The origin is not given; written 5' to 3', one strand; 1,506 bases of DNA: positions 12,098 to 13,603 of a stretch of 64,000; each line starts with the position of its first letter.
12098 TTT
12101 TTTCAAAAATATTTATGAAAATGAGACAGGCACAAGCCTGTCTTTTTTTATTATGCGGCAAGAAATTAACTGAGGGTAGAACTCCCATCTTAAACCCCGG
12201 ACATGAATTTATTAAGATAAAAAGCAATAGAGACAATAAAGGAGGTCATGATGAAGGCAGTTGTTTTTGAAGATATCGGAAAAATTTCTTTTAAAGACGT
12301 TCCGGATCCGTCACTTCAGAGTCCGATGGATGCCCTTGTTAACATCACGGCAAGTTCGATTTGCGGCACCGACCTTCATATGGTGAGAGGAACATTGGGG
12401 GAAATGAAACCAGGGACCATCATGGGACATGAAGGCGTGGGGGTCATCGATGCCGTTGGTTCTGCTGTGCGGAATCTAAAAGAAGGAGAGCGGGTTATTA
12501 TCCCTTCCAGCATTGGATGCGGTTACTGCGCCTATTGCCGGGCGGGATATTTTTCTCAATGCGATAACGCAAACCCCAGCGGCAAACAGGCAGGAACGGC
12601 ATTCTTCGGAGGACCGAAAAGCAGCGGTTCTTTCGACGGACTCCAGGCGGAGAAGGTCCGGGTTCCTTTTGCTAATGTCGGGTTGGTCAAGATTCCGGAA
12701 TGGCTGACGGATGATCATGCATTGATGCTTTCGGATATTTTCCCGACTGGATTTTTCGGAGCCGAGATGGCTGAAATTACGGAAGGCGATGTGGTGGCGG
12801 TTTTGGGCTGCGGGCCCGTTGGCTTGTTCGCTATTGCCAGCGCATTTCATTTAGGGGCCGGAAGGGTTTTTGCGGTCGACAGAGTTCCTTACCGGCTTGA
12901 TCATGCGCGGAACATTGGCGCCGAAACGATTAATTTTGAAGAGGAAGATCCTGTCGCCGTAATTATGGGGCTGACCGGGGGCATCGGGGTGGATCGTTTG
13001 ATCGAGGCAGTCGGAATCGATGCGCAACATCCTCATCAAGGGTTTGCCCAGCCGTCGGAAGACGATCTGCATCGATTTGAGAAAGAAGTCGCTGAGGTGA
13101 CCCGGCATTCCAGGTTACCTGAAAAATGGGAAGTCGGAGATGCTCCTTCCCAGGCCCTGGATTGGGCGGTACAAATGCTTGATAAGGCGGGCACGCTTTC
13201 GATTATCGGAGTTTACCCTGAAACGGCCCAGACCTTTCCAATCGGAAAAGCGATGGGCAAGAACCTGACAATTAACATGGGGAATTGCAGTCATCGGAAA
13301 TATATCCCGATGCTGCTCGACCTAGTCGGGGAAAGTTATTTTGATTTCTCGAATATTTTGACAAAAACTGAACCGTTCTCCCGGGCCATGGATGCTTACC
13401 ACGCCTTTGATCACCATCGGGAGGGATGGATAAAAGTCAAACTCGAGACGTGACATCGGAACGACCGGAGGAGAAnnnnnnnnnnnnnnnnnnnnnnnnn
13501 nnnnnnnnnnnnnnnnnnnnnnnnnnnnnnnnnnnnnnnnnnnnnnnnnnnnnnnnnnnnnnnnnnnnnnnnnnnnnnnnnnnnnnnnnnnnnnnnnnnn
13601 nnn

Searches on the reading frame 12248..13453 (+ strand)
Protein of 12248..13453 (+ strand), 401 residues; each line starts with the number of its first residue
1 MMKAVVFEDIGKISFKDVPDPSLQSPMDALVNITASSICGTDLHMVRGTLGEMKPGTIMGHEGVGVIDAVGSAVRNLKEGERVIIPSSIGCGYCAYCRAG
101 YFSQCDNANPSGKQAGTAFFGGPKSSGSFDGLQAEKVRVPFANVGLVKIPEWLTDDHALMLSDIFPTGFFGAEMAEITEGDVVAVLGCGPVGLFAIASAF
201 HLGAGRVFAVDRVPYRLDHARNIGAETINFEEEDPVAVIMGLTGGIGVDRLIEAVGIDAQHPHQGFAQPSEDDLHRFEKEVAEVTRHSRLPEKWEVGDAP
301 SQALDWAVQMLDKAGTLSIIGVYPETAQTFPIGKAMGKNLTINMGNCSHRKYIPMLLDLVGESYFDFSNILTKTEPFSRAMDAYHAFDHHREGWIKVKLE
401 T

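Call 7: search_protein_families(library=pfam, proteins=[window:12248-13453:+], max_evalue=0.01)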
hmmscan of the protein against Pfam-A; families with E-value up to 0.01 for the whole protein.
window:12248-13453:+ (401 aa): 4 families
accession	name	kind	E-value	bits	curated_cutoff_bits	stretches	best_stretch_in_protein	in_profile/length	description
PF08240.17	ADH_N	-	4.6e-24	85.1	23.5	1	26-150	2-103/104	Alcohol dehydrogenase GroES-like domain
PF00107.32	ADH_zinc_N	-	8.1e-19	68.3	31.8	2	190-258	1-69/129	Zinc-binding dehydrogenase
PF01262.27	AlaDh_PNT_C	-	0.0009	19.2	23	1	182-233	30-81/214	Alanine dehydrogenase/PNT, C-terminal domain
PF16912.11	Glu_dehyd_C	-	0.0039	17.1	34.9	0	180-257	31-109/211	Glucose dehydrogenase C-terminus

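Call 8: search_protein_families(library=ncbifam, proteins=[window:12248-13453:+], max_evalue=0.01)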
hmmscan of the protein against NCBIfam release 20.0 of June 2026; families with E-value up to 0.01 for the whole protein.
window:12248-13453:+ (401 aa): 23 families
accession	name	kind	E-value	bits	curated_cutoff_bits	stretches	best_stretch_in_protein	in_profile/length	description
TIGR02819.1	fdhA_non_GSH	equivalog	4.4e-46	157.2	636.95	1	3-264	4-275/397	formaldehyde dehydrogenase, glutathione-independent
TIGR00692.1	tdh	equivalog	2.1e-39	135.5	458.35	1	14-257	12-240/340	L-threonine 3-dehydrogenase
TIGR03451.1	mycoS_dep_FDH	equivalog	1.5e-38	132.5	512.9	1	18-260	21-258/358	S-(hydroxymethyl)mycothiol dehydrogenase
NF041097.1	keto_inos_dh_IolM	equivalog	9.4e-38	129.9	450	2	12-113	39-147/389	scyllo-inosose 3-dehydrogenase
TIGR03989.1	Rxyl_3153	subfamily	3.8e-37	128.4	440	1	23-257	21-264/370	NDMA-dependent alcohol dehydrogenase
NF003808.0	PRK05396.1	equivalog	2.4e-34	118.7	380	1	13-258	13-243/341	L-threonine 3-dehydrogenase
TIGR03366.1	HpnZ_proposed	hypoth_equivalog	8.5e-29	100.7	328.1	1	27-257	6-232/315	putative phosphonate catabolism associated alcohol dehydrogenase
NF006940.0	PRK09422.1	equivalog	3e-28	98.8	344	1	2-246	1-230/338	alcohol dehydrogenase AdhP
NF007489.0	PRK10083.1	equivalog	1.1e-27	97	376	1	2-237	1-219/339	Zn-dependent oxidoreductase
NF007642.0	PRK10309.1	equivalog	1.3e-25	90.4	550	1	2-230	1-212/347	galactitol-1-phosphate 5-dehydrogenase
TIGR02818.1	adh_III_F_hyde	equivalog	3.7e-25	88.8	543.95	1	28-256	28-264/368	S-(hydroxymethyl)glutathione dehydrogenase/class III alcohol dehydrogenase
NF041172.1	AcrlCoa_red_Thmprot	equivalog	5.2e-25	88.1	500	1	2-221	1-204/334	acryloyl-CoA reductase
NF010344.0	PRK13771.1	subfamily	2.2e-24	86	349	1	2-223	1-206/334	putative alcohol dehydrogenase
NF007375.0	PRK09880.1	equivalog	3.7e-21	75.3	469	1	27-234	28-224/344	L-idonate 5-dehydrogenase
TIGR03201.1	dearomat_had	equivalog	1.7e-18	66.8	338.65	1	25-228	22-214/349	6-hydroxycyclohex-1-ene-1-carbonyl-CoA dehydrogenase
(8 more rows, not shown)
